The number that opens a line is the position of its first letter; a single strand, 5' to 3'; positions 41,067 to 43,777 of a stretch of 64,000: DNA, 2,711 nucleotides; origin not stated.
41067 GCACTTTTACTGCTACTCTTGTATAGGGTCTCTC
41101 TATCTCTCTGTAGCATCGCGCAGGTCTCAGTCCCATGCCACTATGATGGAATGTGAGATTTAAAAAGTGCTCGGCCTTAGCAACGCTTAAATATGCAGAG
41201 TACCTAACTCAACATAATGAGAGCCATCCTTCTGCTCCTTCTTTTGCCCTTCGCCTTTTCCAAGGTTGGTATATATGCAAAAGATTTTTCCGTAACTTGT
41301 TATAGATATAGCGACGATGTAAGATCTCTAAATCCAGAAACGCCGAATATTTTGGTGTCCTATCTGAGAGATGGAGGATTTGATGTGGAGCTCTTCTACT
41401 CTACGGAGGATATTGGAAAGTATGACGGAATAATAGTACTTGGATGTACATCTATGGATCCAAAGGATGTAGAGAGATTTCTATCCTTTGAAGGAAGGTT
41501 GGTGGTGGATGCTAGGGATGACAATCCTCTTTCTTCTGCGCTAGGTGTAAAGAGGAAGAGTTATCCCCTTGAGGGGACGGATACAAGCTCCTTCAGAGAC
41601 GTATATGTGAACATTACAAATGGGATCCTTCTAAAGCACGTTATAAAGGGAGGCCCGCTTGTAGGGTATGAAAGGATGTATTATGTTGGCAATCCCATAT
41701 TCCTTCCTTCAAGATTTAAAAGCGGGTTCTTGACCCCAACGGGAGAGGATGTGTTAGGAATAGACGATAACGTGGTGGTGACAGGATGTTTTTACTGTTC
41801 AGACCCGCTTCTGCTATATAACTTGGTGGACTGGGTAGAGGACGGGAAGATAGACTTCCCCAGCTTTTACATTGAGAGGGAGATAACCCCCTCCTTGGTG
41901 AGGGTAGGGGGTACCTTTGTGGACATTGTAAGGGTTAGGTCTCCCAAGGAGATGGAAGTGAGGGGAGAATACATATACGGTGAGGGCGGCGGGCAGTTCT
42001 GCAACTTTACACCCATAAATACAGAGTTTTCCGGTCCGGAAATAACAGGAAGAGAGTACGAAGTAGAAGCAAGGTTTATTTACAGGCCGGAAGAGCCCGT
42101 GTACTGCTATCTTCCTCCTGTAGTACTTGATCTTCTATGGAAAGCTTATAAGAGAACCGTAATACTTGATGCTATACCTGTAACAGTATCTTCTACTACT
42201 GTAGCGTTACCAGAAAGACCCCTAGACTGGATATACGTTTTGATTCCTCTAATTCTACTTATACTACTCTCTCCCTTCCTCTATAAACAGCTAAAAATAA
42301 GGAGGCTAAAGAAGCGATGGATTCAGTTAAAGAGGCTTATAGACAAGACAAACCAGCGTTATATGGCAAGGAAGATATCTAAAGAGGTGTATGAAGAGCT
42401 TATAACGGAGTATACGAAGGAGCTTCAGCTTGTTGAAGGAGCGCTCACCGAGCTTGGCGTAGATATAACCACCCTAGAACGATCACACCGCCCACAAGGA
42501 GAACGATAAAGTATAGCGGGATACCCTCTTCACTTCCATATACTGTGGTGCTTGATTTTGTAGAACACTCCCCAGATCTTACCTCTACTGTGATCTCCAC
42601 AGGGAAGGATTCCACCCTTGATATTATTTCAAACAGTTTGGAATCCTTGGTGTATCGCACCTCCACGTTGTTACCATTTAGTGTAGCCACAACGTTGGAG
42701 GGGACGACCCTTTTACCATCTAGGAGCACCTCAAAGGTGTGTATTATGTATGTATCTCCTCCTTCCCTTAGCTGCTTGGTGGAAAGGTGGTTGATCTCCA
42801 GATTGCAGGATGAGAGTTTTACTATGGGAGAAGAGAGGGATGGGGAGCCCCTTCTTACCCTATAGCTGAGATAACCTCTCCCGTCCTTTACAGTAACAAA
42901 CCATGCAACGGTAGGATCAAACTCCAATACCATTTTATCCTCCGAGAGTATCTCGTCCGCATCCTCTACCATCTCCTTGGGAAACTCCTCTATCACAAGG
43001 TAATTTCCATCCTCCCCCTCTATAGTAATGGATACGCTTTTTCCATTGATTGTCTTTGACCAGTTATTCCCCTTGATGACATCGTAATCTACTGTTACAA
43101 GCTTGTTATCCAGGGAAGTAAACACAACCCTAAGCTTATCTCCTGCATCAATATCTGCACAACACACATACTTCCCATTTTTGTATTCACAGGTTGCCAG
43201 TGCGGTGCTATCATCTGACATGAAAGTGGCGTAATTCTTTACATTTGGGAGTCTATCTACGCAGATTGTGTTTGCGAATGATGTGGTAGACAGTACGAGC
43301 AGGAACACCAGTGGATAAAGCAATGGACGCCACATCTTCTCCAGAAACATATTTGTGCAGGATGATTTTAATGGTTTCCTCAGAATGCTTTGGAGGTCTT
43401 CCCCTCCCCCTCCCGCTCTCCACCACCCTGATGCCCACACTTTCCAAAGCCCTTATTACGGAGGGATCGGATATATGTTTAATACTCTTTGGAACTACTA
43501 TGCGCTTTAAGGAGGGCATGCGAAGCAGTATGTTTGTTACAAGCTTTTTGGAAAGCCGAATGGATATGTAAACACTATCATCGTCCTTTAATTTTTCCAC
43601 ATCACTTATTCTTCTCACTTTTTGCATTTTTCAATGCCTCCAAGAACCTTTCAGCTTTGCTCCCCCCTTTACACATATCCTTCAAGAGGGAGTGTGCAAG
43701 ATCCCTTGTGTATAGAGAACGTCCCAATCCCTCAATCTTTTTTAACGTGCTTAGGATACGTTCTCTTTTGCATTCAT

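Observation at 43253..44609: Two uncharacterised genes co-oriented directly downstream of top6B-top6A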

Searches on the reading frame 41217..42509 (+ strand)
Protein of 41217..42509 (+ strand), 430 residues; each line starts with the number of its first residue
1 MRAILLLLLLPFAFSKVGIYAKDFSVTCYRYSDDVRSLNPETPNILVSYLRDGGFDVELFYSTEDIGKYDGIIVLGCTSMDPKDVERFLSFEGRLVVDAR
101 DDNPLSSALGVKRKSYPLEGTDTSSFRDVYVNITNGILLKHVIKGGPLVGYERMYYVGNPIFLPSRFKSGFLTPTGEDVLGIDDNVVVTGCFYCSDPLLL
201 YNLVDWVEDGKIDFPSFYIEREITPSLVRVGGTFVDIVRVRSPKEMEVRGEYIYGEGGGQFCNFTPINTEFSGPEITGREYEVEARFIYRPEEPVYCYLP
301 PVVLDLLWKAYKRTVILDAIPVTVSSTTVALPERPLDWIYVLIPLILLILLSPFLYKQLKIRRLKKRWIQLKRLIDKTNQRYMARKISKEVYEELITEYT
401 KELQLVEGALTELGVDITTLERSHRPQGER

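Call 3: search_protein_families(library=pfam, proteins=[window:41217-42509:+], max_evalue=1)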
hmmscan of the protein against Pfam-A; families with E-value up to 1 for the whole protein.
window:41217-42509:+ (430 aa): 0 families

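Call 4: search_protein_families(library=ncbifam, proteins=[window:41217-42509:+], max_evalue=1)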
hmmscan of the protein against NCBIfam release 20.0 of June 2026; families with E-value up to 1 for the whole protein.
window:41217-42509:+ (430 aa): 1 family
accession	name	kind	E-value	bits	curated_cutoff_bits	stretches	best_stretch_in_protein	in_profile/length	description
NF045939.1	MHJ_0274_fam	hypoth_equivalog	0.18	11.5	80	1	338-403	2-65/165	MHJ_0274 family protein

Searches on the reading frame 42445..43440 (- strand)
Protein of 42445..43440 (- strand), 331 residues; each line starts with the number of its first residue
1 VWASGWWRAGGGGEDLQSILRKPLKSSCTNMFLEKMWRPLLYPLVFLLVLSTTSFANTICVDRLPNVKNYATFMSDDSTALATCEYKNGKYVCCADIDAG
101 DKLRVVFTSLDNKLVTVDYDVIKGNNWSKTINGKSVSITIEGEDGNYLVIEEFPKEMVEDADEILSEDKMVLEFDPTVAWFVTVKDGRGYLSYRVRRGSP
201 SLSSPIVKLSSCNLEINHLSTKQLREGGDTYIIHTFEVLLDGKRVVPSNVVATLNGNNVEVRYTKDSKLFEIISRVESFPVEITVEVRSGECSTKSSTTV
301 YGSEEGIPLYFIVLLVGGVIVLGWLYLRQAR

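Call 3: search_protein_families(library=pfam, proteins=[window:42445-43440:-], max_evalue=1)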
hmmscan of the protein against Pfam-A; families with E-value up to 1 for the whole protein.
window:42445-43440:- (331 aa): 0 families

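Call 4: search_protein_families(library=ncbifam, proteins=[window:42445-43440:-], max_evalue=1)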
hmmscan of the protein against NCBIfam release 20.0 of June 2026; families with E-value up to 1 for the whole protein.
window:42445-43440:- (331 aa): 1 family
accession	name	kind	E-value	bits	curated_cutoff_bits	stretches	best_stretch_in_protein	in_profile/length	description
NF045534.1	small_EYxxD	equivalog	0.12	12.1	29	1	309-329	9-29/37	EYxxD motif small membrane protein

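Call 76: search_protein_families(library=padloc, proteins=[window:42445-43308:-], max_evalue=0.1)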
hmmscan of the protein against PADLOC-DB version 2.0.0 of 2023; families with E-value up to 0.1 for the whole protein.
window:42445-43308:- (287 aa): 0 families

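Call 77: search_protein_families(library=phrogs, proteins=[window:42445-43308:-], max_evalue=0.1)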
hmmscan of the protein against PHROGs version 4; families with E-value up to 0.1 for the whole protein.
window:42445-43308:- (287 aa): 1 family
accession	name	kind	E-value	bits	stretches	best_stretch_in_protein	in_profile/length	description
phrog_17767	-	unknown function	0.055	14.2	1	23-86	80-144/247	-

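Call 91: search_protein_families(library=pfam, proteins=[window:42445-43308:-], max_evalue=0.001)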
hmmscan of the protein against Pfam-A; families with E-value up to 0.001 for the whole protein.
window:42445-43308:- (287 aa): 0 families

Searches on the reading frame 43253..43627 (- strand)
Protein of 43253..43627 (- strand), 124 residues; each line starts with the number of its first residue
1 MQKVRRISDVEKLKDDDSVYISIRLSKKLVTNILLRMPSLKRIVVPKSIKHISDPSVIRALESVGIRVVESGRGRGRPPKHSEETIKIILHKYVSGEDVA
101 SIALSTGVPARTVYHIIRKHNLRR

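Call 3: search_protein_families(library=pfam, proteins=[window:43253-43627:-], max_evalue=1)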
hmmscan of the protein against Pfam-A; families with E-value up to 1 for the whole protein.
window:43253-43627:- (124 aa): 7 families
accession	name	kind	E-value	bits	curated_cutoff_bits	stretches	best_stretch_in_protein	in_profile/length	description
PF08004.16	DUF1699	-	0.00017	21.8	33.4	1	7-71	9-74/130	Protein of unknown function (DUF1699)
PF02178.24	AT_hook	-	0.0024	18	17.4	1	72-83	1-12/13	AT hook motif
PF02796.21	HTH_7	-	0.01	16.4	23.8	1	76-118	1-43/45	Helix-turn-helix domain of resolvase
PF08281.18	Sigma70_r4_2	-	0.013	15.6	25.7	1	87-115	17-45/54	Sigma-70, region 4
PF01990.22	ATP-synt_F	-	0.023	15.4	23.5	1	51-121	3-63/91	ATP synthase (F/14-kDa) subunit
PF13551.12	HTH_29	-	0.074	13.6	28.1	0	92-118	7-34/64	Winged helix-turn helix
PF13384.12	HTH_23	-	0.084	13.2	24.6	1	88-120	10-41/50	Homeodomain-like domain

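Call 4: search_protein_families(library=ncbifam, proteins=[window:43253-43627:-], max_evalue=1)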
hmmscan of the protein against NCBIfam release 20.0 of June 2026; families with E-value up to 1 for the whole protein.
window:43253-43627:- (124 aa): 0 families

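Call 8: find_homologous_proteins(query=window:43253-43627:-, max_evalue=0.01)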
Query window:43253-43627:- (124 aa): 2 proteins with E <= 0.01 among 16 candidates.
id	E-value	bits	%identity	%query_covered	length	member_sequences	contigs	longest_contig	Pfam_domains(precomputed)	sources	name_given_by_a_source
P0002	9.4e-70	250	100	100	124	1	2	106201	PF28505.1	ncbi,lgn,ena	-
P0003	8.1e-62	224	87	100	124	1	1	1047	PF28505.1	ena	-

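Call 10: find_encoding_contigs(protein=P0003, flank=5000, max_places=4)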
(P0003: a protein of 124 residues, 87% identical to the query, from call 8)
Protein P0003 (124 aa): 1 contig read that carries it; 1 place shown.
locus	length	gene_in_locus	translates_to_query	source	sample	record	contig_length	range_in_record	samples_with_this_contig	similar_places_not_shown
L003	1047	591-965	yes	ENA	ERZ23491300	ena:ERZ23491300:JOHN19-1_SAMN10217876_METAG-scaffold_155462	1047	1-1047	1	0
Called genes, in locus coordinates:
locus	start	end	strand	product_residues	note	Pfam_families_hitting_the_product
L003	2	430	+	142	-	?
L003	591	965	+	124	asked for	PF28505:DUF1699_N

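Call 52: search_solved_structures(query=A3, max_evalue=1, show_alignments=2)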
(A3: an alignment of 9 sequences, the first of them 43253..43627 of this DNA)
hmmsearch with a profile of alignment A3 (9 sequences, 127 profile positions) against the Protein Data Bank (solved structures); distinct sequences matched with E-value up to 1: 26.
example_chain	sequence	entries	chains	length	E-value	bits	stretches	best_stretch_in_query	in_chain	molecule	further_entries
2lvs_A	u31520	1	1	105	2.6e-09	40.3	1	60-125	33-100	Putative uncharacterized protein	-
8vd6_A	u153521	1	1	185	0.00018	24.6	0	85-113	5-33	CAP REPEAT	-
2m8e_A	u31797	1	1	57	0.00061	22.9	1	79-126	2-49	SLEEPING BEAUTY TRANSPOSASE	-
6urs_A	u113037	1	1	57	0.00075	22.6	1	79-126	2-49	Sleeping Beauty transposase PAI subdomain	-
3hef_A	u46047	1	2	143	0.019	18.1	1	76-126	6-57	Gene 1 protein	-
4dzp_A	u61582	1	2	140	0.021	18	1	76-126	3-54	Gene 1 protein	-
4dyc_A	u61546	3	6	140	0.022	17.9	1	76-126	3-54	Terminase small subunit | Gene 1 protein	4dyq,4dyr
4dzj_A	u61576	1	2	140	0.022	17.9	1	76-126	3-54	Gene 1 protein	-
2cob_A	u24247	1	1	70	0.053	16.7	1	77-124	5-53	LCoR protein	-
2r0q_C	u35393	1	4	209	0.11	15.6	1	69-123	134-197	Putative transposon Tn552 DNA-invertase bin3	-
1res_A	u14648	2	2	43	0.12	15.5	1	81-125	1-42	GAMMA DELTA-RESOLVASE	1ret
7eqe_A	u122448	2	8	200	0.18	14.9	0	89-123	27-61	TetR/AcrR family transcriptional regulator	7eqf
5cy1_A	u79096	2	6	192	0.24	14.5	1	81-123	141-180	Transposon Tn3 resolvase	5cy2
2gm4_A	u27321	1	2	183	0.29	14.3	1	76-125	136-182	Transposon gamma-delta resolvase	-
3op9_A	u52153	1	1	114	0.35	14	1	96-122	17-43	Pli0006 protein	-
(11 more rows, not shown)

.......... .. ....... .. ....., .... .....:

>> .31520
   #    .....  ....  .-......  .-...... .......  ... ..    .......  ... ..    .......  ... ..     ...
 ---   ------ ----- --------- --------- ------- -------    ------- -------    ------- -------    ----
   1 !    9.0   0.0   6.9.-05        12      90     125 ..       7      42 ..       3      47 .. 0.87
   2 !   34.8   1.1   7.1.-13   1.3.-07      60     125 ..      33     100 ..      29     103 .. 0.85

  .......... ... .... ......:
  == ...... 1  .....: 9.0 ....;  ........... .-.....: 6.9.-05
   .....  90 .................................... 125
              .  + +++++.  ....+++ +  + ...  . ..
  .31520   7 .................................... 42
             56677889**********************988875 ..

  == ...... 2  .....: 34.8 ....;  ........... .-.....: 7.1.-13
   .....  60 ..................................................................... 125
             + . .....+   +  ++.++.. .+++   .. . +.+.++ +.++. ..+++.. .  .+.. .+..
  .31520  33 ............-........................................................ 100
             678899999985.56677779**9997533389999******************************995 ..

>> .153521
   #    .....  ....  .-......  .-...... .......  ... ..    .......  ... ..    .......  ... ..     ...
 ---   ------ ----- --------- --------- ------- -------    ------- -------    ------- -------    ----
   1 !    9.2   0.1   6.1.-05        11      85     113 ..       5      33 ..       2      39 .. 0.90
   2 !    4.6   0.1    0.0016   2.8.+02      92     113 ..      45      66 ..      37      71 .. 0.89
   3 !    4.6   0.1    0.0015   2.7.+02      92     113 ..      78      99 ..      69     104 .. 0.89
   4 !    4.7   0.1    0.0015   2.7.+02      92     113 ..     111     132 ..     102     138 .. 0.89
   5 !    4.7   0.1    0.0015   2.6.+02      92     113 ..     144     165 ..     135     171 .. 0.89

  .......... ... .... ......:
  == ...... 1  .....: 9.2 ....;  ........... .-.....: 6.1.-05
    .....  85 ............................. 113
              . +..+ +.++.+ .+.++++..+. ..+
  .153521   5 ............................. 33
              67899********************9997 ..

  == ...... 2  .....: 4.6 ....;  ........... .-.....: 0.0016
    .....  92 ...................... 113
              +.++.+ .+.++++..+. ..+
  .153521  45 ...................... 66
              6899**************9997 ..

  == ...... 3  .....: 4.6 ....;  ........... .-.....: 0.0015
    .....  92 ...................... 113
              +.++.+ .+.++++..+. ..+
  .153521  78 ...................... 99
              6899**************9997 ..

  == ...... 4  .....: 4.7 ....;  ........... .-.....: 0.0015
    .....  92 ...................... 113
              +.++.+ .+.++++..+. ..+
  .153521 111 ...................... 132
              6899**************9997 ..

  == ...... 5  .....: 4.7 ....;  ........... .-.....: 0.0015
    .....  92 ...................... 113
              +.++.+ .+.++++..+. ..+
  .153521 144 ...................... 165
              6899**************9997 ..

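Call 58: predict_structure(alignment_id=A5)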
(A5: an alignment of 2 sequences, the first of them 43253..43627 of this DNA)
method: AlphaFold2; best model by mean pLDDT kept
length: 124 residues; sequences in the alignment: 2
mean_pLDDT: 61.3   pTM: 0.38
mean pLDDT of the five models: 61.3, 56.7, 54.2, 44.0, 33.1
residues with pLDDT >= 90: 0; 70-90: 38; 50-70: 52; < 50: 34
segments of 3 or more residues with pLDDT < 50: 1-6, 8-16, 22-24, 50-53, 72-79
pLDDT, mean of each block of 10 residues (from residue 1): 42 48 54 61 56 56 62 44 75 84 78 76 57
secondary structure, 60 per line:
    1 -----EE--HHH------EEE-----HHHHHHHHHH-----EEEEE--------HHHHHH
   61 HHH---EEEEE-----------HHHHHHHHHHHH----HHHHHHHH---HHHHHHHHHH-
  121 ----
elements in order: E19-21 H27-36 E42-46 H55-63 E67-71 H83-94 H99-106 H110-119

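Call 76: search_protein_families(library=padloc, proteins=[window:43253-43627:-], max_evalue=0.1)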
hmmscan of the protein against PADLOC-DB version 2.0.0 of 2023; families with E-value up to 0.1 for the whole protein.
window:43253-43627:- (124 aa): 1 family
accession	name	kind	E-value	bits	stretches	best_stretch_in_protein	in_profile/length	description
PDLC04133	mad1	-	0.026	12.8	1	102-121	11-30/60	mads_1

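Call 77: search_protein_families(library=phrogs, proteins=[window:43253-43627:-], max_evalue=0.1)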
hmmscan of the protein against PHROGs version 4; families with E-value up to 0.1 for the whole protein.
window:43253-43627:- (124 aa): 3 families
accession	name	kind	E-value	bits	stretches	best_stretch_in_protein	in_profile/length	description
phrog_1303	-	DNA, RNA and nucleotide metabolism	8.2e-05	23.4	1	80-122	23-65/184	DNA binding protein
phrog_125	-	DNA, RNA and nucleotide metabolism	0.00018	22.1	1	70-122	152-205/254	DNA invertase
phrog_1482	-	head and packaging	0.008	16.8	1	74-121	8-56/147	terminase small subunit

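Call 84: search_solved_structures(query=window:43253-43627:-, max_evalue=1, show_alignments=1)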
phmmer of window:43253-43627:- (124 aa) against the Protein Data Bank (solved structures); distinct sequences matched with E-value up to 1: 2.
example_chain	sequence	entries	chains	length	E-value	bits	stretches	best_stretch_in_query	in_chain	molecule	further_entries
2lvs_A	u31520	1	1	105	0.0044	20.6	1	55-123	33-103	Putative uncharacterized protein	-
6kfw_A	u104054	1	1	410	0.57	13.7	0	31-70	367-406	CxnD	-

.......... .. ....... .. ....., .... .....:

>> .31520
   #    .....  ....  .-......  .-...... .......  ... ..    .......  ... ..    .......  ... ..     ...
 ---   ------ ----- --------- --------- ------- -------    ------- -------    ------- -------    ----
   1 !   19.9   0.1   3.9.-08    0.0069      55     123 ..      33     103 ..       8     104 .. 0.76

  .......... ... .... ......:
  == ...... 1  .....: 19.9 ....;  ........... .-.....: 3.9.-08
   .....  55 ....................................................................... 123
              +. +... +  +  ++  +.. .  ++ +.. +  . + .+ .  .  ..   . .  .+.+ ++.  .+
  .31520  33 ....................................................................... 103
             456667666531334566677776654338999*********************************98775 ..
